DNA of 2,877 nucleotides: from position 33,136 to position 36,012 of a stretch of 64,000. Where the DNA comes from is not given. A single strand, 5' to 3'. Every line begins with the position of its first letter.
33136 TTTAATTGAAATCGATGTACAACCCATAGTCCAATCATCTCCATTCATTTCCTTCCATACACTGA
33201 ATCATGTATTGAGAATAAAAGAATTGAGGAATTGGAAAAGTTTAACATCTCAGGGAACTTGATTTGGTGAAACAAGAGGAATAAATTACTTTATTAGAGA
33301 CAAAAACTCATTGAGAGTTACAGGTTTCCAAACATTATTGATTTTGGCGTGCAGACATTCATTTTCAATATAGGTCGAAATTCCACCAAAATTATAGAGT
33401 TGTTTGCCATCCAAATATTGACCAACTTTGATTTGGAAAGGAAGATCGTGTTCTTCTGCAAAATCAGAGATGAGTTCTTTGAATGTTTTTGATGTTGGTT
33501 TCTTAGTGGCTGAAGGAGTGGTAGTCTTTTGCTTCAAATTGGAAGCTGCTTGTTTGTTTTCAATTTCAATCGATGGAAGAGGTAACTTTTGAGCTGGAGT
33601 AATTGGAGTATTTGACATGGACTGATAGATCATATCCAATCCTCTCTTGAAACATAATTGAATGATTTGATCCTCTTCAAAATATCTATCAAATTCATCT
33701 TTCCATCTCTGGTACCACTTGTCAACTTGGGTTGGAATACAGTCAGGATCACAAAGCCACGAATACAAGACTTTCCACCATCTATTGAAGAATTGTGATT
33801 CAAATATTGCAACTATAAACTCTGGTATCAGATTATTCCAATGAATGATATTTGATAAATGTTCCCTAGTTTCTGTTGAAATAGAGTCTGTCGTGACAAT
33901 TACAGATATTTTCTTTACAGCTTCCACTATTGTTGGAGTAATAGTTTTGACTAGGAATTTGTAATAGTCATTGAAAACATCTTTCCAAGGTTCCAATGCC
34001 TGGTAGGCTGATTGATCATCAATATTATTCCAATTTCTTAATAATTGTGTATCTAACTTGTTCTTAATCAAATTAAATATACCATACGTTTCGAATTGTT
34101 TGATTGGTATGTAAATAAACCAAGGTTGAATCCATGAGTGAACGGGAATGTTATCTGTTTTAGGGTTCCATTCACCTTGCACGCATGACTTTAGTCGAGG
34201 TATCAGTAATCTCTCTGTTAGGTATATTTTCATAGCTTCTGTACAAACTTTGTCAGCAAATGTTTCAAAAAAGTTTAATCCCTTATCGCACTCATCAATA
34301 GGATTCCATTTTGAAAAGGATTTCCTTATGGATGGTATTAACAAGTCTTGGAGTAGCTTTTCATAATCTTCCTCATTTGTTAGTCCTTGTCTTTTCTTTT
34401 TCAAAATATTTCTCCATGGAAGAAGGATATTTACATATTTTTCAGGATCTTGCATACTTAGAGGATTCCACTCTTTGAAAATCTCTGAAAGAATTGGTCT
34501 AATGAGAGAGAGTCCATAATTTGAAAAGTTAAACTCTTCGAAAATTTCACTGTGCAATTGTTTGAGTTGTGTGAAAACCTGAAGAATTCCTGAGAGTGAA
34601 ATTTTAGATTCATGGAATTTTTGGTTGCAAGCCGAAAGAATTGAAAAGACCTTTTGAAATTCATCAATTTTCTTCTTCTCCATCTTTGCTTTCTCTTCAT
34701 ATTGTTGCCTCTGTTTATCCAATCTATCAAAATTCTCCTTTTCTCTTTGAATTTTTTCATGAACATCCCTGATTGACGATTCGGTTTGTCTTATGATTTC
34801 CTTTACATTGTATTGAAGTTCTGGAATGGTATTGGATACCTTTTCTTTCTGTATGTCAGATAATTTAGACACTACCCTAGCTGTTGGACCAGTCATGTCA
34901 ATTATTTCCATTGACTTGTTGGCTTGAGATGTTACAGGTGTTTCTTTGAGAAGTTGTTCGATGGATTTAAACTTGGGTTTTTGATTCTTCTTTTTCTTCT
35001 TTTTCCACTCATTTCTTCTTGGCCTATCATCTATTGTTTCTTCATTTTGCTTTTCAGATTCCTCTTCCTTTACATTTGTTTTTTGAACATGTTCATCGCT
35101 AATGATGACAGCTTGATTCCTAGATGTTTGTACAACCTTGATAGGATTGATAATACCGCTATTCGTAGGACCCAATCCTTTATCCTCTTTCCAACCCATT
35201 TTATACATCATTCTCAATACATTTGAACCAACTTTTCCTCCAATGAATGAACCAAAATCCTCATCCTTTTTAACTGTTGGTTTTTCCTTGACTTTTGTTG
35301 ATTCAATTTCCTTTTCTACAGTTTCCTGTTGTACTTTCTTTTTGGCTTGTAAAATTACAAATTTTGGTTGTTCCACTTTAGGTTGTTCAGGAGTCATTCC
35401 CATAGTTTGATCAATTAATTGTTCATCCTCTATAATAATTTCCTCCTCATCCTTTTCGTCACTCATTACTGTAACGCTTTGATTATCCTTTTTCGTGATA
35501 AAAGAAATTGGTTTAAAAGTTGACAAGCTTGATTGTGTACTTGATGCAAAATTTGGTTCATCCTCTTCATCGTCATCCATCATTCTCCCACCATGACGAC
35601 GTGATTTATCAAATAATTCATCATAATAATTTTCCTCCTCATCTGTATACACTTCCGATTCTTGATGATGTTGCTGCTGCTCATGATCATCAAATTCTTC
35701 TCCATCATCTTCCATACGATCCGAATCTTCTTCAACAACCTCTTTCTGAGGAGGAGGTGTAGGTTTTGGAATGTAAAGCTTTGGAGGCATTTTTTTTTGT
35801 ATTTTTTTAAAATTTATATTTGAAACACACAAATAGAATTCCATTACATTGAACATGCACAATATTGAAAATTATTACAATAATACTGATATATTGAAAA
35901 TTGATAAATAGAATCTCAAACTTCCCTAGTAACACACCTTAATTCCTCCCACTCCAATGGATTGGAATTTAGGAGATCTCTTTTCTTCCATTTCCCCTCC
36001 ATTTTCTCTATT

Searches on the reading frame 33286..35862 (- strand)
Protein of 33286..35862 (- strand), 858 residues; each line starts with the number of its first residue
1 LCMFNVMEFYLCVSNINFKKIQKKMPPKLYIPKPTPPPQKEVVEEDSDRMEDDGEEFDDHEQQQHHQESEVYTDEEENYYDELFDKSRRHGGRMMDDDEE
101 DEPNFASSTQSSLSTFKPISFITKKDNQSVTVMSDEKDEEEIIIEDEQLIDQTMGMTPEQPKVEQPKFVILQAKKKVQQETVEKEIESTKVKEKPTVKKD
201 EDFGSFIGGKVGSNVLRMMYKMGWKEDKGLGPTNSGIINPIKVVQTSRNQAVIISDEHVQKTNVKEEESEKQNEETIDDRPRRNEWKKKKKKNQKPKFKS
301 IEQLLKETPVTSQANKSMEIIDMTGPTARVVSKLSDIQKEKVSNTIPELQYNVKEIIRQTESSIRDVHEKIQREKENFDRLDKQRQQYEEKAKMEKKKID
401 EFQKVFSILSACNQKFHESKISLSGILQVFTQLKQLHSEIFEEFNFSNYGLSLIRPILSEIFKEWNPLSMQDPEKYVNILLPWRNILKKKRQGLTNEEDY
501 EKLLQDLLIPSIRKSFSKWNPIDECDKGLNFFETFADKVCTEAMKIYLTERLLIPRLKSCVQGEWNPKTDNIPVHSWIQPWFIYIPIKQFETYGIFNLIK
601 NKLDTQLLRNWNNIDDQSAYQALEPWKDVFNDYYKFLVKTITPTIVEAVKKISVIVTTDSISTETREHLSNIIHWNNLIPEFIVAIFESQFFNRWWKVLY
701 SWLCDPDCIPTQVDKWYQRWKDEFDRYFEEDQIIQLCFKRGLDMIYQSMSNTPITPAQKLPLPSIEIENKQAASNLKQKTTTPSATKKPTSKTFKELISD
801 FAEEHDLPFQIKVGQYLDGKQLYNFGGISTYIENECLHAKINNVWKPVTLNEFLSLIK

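Call 74: search_protein_families(library=pfam, proteins=[window:33286-35862:-], max_evalue=0.00001)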
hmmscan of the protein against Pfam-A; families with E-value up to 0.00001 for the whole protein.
window:33286-35862:- (858 aa): 2 families
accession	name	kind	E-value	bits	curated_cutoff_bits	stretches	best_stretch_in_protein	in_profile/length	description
PF07842.17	GCFC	-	3.8e-41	141.9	28.1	1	423-699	1-275/275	GC-rich sequence DNA-binding factor-like protein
PF01585.28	G-patch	-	3.3e-11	43.4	22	1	216-250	6-40/45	G-patch domain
